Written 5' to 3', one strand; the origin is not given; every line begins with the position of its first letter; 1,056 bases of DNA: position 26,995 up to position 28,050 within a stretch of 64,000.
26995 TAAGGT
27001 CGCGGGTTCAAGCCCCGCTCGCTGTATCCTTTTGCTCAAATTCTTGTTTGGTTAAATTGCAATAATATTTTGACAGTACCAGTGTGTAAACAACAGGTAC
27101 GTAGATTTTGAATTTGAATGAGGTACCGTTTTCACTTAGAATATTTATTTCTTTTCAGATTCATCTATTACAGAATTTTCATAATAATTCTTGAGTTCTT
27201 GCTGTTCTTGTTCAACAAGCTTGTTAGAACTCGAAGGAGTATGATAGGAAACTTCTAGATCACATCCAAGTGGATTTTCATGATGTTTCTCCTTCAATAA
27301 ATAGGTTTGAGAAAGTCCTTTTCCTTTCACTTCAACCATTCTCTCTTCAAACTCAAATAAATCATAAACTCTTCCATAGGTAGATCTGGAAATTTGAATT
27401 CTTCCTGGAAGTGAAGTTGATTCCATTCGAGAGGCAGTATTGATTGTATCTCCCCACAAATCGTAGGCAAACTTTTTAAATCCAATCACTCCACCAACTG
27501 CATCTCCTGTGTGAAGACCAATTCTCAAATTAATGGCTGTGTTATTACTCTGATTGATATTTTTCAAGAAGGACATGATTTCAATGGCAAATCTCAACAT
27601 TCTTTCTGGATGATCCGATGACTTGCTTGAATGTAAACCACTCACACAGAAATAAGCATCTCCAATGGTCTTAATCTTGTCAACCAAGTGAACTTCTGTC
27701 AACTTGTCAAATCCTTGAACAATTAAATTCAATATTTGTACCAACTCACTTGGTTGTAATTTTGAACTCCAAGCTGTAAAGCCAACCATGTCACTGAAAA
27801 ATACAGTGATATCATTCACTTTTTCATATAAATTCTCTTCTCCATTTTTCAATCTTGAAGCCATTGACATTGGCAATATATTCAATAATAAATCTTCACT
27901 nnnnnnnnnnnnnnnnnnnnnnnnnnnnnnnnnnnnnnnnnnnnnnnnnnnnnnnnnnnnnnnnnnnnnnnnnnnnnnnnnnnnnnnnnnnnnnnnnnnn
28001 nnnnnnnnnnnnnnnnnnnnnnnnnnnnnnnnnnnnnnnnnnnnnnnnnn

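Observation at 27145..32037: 1630-aa nucleotidyl cyclase with two separate multi-TM blocks and a PAS sensor upstream of the class III catalytic domain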

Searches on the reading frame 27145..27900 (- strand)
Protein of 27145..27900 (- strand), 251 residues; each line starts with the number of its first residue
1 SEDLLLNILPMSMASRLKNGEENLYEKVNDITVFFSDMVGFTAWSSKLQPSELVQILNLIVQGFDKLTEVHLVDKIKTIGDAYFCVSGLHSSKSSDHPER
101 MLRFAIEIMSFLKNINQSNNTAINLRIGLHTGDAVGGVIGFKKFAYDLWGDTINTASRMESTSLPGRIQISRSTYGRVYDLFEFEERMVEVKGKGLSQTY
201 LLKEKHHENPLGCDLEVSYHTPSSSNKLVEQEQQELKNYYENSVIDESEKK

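Call 8: search_solved_structures(query=window:27145-27900:-, show_alignments=3)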
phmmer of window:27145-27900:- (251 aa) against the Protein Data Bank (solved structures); distinct sequences matched with E-value up to 0.001: 59.
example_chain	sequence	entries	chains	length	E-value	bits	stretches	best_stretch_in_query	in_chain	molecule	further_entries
8sl3_A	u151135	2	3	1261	1.5e-59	204.8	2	4-203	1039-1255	Adenylate cyclase type 5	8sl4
6r4o_A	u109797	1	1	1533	1.6e-59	204.8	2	4-223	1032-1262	Adenylate cyclase 9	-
9u3p_A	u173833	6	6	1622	2.9e-59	203.9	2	26-194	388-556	Adenylate cyclase type 9,Protein M2-1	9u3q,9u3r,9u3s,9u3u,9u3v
7pd4_A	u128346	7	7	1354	3.2e-59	203.8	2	4-202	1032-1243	Adenylate cyclase 9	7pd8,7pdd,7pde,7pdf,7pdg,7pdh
6r3q_A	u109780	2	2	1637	5.3e-59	203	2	4-202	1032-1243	Adenylate cyclase 9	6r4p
8buz_A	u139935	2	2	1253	7.5e-59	202.5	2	27-220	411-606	Adenylate cyclase type 8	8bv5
4p2m_A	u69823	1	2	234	9.6e-46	159.6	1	1-202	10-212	Adenylate cyclase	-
4p2f_A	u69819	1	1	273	1.1e-45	159.4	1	1-202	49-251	Adenylate cyclase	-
4p2x_A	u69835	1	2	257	1.3e-45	159.2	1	1-202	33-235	Adenylate cyclase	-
7yz9_A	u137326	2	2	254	1.5e-45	159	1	1-202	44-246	Adenylate cyclase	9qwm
7yzi_A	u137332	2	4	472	6.7e-45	156.9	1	1-202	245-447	Adenylate cyclase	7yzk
5o5k_A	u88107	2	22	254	1.3e-44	155.9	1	1-202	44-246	Adenylate cyclase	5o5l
1yk9_A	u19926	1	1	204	1e-37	133.4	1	25-202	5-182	Adenylate cyclase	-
6aoa_A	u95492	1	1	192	6.2e-37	130.8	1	29-207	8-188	Bacterio-rhodopsin/guanylyl cyclase 1 fusion protein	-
5oyh_A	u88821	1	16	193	1.3e-36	129.8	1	29-205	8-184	Nucleotide cyclase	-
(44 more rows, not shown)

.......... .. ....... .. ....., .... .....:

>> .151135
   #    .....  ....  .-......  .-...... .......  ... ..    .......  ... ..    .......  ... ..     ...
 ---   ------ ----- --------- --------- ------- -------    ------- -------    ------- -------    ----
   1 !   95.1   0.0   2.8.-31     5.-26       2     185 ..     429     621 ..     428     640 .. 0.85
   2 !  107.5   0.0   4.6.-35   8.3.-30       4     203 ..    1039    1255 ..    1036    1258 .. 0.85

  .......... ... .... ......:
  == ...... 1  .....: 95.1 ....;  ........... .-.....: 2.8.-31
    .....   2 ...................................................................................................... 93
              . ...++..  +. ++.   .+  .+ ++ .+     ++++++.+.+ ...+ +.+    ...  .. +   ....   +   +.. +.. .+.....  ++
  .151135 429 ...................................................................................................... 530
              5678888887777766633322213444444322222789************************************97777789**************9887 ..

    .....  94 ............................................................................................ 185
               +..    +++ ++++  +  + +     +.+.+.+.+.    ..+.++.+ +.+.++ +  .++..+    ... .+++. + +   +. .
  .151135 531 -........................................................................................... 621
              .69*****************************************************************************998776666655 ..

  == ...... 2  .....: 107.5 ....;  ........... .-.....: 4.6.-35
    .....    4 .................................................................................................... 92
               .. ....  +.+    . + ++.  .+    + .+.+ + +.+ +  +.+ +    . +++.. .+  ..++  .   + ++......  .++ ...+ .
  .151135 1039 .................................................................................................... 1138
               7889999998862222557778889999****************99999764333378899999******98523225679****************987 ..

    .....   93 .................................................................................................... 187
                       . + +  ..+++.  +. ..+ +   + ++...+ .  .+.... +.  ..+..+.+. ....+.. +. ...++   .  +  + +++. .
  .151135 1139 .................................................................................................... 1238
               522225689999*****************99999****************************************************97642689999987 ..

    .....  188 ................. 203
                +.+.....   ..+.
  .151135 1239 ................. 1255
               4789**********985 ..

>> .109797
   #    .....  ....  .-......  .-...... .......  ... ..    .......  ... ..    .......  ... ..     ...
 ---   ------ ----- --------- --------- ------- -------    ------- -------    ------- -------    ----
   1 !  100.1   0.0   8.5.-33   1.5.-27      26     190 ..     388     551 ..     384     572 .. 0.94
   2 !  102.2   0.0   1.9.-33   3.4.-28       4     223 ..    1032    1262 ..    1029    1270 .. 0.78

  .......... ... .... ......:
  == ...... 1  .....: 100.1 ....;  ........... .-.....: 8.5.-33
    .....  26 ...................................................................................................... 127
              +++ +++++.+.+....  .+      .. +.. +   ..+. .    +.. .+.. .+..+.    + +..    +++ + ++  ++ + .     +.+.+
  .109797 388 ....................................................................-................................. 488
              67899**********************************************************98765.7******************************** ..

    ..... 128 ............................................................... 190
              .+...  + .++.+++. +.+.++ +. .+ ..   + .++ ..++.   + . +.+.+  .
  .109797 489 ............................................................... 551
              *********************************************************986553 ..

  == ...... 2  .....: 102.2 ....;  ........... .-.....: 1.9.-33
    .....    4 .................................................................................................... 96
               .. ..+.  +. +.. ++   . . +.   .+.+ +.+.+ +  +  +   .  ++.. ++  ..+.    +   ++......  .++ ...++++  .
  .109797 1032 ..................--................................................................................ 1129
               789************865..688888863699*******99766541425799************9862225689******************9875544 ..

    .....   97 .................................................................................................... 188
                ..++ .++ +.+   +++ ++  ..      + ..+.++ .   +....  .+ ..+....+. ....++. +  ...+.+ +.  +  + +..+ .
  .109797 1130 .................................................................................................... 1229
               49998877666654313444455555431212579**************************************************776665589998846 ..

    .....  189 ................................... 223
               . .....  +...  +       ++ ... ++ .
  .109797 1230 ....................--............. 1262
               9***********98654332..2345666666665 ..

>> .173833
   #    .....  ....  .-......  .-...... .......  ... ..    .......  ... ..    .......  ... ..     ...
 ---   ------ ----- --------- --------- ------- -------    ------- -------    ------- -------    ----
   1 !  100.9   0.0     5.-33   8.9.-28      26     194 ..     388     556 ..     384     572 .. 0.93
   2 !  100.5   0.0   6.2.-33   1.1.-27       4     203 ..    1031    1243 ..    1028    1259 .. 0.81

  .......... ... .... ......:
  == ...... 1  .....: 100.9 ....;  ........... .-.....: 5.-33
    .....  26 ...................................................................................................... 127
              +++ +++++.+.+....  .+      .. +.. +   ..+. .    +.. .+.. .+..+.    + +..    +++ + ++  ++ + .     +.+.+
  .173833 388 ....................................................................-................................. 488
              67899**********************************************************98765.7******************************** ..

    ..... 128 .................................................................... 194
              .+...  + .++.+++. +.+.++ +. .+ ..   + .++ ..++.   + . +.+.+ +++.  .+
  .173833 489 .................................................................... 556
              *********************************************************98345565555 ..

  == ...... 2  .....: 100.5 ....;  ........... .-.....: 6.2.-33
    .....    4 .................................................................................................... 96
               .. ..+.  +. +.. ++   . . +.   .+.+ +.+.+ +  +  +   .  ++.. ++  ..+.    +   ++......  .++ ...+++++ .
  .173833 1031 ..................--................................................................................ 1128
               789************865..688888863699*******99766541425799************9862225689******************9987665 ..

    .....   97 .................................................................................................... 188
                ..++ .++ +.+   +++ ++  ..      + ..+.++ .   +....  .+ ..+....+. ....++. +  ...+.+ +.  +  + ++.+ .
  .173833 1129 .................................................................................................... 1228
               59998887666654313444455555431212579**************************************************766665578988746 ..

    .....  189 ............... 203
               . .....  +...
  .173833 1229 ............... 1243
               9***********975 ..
